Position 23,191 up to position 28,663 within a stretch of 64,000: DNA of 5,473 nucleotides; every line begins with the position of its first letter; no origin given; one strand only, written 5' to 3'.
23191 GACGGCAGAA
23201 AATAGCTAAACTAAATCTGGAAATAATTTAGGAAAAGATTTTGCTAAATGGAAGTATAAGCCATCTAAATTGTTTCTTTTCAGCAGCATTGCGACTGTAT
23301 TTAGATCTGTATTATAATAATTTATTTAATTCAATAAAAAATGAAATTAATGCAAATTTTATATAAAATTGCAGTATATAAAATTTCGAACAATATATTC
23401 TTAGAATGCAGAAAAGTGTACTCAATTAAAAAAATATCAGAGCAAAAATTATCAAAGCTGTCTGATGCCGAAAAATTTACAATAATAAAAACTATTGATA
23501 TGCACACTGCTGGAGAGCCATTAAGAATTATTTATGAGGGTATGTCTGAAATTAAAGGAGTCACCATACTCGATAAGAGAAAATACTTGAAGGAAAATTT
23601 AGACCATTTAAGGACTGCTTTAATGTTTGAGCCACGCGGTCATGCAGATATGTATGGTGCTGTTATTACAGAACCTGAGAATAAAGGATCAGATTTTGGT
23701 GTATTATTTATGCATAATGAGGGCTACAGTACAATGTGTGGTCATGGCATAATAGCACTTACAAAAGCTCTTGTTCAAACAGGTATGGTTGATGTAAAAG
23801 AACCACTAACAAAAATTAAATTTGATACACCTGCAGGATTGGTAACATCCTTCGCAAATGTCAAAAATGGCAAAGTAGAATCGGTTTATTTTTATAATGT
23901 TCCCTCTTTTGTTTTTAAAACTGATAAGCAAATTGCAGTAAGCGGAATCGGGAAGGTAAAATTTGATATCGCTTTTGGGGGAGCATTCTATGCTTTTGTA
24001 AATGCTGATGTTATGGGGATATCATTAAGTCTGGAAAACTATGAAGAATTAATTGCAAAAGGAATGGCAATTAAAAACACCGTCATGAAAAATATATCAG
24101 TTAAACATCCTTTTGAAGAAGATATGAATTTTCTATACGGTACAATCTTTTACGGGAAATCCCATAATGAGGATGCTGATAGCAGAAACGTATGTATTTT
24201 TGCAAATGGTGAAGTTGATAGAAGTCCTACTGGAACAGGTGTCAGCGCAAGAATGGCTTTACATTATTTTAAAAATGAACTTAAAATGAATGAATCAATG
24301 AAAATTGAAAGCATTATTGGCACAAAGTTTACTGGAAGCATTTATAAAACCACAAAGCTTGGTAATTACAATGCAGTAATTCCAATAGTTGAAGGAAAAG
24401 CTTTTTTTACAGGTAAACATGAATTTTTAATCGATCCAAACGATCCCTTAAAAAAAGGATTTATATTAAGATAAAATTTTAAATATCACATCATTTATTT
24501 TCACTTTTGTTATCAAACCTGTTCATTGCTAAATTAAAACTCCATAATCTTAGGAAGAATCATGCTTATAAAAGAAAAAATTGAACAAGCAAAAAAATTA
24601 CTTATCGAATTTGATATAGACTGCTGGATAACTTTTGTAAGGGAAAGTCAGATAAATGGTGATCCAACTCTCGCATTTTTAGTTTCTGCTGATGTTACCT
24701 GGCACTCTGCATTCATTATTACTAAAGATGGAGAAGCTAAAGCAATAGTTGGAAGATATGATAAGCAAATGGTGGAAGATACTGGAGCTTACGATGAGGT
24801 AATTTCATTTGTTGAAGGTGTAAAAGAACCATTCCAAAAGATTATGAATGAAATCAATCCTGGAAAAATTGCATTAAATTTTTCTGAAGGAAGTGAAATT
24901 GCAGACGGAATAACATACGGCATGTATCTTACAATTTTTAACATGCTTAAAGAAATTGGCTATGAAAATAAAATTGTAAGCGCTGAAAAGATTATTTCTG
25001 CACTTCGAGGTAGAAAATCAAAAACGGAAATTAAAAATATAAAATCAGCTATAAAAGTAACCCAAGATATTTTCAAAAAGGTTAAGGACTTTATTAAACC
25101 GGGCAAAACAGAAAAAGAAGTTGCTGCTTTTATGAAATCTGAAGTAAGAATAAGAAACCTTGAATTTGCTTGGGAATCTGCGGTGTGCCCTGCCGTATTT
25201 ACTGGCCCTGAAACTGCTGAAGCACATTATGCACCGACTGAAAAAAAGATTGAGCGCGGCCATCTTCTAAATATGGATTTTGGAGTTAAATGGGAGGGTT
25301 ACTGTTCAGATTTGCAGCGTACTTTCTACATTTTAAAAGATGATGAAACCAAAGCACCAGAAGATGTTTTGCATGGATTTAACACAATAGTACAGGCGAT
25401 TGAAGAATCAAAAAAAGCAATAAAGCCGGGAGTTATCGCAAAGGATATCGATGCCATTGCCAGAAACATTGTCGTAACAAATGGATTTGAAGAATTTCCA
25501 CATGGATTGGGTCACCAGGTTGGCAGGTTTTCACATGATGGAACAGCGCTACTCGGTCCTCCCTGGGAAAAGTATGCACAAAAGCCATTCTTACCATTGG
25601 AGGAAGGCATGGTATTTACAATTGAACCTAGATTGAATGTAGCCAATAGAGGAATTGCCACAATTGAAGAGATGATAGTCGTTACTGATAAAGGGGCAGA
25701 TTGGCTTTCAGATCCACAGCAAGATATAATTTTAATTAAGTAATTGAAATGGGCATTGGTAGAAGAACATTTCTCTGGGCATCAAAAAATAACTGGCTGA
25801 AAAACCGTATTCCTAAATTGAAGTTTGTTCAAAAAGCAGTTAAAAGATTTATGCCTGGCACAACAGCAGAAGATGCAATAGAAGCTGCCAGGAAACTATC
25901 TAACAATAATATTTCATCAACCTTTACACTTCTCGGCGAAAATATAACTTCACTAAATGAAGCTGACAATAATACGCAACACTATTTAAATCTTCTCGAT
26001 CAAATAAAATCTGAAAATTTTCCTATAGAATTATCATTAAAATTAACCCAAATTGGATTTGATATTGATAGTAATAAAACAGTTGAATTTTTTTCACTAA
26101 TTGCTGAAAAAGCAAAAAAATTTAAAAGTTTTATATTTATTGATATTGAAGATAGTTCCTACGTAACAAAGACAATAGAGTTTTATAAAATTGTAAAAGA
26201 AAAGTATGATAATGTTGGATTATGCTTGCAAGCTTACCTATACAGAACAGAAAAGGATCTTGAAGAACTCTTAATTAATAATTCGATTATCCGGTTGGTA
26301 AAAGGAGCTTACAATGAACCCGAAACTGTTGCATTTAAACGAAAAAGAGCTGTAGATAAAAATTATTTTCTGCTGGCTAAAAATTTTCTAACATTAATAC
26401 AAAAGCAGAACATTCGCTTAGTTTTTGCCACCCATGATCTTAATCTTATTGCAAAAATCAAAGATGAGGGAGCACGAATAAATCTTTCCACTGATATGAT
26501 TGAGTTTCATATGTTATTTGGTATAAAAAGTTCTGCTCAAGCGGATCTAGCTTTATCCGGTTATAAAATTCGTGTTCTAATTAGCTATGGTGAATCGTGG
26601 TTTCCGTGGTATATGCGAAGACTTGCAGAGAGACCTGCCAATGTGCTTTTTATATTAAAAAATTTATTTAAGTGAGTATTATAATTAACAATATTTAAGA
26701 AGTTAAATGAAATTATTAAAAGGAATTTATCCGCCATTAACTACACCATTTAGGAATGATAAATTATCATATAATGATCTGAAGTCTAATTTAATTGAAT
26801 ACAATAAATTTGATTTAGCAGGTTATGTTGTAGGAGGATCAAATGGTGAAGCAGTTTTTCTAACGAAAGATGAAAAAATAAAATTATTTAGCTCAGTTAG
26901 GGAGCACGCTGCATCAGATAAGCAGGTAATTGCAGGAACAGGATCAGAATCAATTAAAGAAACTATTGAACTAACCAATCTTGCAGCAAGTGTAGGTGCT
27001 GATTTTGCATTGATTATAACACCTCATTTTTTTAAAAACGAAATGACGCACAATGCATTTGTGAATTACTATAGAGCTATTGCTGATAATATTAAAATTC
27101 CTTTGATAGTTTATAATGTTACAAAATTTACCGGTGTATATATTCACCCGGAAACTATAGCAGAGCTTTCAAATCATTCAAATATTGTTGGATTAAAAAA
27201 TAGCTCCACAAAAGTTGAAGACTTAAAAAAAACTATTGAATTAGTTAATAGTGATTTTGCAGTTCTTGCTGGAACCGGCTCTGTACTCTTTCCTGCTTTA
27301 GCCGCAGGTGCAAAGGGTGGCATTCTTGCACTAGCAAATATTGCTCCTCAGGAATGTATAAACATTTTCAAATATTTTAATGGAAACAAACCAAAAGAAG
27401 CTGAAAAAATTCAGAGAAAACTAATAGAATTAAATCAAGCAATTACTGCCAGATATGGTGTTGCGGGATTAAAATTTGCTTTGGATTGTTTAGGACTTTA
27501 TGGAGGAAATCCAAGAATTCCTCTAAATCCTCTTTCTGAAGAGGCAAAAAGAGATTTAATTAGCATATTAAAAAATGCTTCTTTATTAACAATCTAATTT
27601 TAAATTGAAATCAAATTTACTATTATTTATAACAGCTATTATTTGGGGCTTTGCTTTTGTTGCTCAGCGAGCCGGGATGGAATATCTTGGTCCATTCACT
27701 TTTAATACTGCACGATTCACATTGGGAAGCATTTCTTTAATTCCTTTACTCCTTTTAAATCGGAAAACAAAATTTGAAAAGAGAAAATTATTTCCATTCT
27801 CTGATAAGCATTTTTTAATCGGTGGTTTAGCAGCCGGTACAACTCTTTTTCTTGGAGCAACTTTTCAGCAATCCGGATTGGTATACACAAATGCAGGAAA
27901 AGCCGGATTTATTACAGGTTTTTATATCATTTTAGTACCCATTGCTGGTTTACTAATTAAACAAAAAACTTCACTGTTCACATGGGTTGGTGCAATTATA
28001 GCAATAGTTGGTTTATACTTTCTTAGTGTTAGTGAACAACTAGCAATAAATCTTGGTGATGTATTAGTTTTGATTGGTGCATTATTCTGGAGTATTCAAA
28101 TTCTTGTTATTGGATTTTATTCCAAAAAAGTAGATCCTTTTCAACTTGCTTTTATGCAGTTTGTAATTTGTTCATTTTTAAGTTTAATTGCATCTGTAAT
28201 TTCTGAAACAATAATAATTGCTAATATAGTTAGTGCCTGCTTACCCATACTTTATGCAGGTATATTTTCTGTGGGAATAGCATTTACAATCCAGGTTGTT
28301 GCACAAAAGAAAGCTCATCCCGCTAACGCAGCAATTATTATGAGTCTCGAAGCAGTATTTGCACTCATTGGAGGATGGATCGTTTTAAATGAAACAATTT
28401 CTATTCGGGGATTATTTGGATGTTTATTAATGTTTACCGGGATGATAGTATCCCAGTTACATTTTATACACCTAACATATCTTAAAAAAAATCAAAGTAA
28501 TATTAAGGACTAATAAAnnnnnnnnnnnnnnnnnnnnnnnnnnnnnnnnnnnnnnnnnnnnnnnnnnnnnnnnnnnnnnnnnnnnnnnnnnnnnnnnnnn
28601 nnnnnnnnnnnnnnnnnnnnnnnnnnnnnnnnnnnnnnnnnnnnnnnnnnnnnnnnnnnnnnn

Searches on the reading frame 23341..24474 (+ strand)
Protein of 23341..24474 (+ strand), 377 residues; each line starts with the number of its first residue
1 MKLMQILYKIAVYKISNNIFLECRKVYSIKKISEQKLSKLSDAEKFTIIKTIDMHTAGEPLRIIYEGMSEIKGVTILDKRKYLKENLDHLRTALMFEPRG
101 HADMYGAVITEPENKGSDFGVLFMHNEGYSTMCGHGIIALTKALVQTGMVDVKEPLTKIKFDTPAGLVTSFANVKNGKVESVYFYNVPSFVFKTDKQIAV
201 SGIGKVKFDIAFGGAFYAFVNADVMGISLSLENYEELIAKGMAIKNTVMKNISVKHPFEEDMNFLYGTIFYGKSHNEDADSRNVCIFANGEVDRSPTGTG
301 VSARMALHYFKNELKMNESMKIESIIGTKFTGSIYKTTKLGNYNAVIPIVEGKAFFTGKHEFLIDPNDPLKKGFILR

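Call 4: search_protein_families(library=pfam, proteins=[window:23341-24474:+], max_evalue=0.1)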
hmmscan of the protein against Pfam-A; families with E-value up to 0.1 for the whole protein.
window:23341-24474:+ (377 aa): 3 families
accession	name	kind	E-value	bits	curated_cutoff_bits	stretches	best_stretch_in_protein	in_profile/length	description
PF05544.16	Pro_racemase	-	4.5e-115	384.6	27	1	52-374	2-324/325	Proline racemase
PF02567.21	PhzC-PhzF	-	5.9e-05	23.1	27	1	132-250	66-175/281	Phenazine biosynthesis-like protein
PF01678.24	DAP_epimerase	-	0.076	13.5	34.7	0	123-177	58-109/121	Diaminopimelate epimerase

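Call 5: search_protein_families(library=ncbifam, proteins=[window:23341-24474:+], max_evalue=0.1)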
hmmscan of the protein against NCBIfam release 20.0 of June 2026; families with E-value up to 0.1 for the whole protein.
window:23341-24474:+ (377 aa): 6 families
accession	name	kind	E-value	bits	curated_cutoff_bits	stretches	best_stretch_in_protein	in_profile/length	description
NF010576.0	PRK13969.1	equivalog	5.5e-117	390.4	556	1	48-376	6-334/335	proline racemase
NF045511.1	TransHydProDhtase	equivalog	1.2e-116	389.4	540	1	48-377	6-335/335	trans-3-hydroxy-L-proline dehydratase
NF010578.0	PRK13971.1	equivalog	5.3e-85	285.4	376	1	50-376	7-332/333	4-hydroxyproline epimerase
NF047722.1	T3LHypDht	equivalog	1.3e-71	241.5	550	1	47-376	5-335/341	trans-3-hydroxy-L-proline dehydratase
NF052296.1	HdxProlEpimProt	equivalog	1.7e-60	205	450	1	50-374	2-308/309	4-hydroxyproline epimerase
NF010577.0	PRK13970.1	equivalog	1e-39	136.7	442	1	49-373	5-308/311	4-hydroxyproline epimerase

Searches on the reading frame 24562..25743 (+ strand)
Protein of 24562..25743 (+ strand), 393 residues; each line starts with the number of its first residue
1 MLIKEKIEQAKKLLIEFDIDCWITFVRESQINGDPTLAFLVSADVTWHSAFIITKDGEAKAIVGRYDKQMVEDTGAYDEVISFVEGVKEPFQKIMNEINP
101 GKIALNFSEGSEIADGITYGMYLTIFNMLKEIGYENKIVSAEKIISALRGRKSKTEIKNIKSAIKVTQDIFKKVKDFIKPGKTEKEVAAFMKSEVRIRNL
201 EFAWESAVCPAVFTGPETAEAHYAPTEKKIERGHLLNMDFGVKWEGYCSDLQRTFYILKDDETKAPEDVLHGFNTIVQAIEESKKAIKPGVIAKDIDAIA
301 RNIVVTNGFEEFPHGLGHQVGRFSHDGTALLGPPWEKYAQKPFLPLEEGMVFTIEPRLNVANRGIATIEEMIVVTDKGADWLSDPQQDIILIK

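Call 19: search_protein_families(library=pfam, proteins=[window:24562-25743:+], max_evalue=0.001)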
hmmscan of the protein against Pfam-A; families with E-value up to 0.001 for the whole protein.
window:24562-25743:+ (393 aa): 1 family
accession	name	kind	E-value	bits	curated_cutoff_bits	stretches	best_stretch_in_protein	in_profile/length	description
PF00557.29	Peptidase_M24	-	2.8e-46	158.4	23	1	159-376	2-208/208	Metallopeptidase family M24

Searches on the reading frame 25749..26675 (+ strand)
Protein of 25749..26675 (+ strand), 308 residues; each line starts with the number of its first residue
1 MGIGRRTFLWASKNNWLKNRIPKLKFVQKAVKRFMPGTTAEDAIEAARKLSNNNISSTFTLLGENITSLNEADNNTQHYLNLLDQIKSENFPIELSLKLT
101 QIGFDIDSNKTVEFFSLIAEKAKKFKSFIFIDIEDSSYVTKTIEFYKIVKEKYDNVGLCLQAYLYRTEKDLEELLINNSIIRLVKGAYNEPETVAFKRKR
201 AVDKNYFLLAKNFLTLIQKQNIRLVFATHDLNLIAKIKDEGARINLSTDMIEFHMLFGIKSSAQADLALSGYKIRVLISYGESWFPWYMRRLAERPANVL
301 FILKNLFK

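Call 19: search_protein_families(library=pfam, proteins=[window:25749-26675:+], max_evalue=0.001)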
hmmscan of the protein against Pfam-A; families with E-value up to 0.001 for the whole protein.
window:25749-26675:+ (308 aa): 1 family
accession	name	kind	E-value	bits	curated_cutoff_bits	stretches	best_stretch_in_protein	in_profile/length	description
PF01619.24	Pro_dh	-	4.3e-28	99.1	27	1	44-301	2-275/278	Proline dehydrogenase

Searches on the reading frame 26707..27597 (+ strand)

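Call 19: search_protein_families(library=pfam, proteins=[window:26707-27597:+], max_evalue=0.001)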
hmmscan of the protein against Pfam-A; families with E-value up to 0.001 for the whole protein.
window:26707-27597:+ (296 aa): 1 family
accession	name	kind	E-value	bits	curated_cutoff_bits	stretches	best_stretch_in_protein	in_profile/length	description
PF00701.28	DHDPS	-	2.6e-59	200.8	22.1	1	4-290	2-288/289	Dihydrodipicolinate synthetase family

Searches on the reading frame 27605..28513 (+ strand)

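Call 54: search_protein_families(library=pfam, proteins=[window:27605-28513:+], max_evalue=0.0001)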
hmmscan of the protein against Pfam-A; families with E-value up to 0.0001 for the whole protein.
window:27605-28513:+ (302 aa): 1 family
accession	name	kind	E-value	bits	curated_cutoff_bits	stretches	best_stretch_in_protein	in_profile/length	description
PF00892.27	EamA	-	2.8e-42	144.6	28.2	2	150-282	2-132/135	EamA-like transporter family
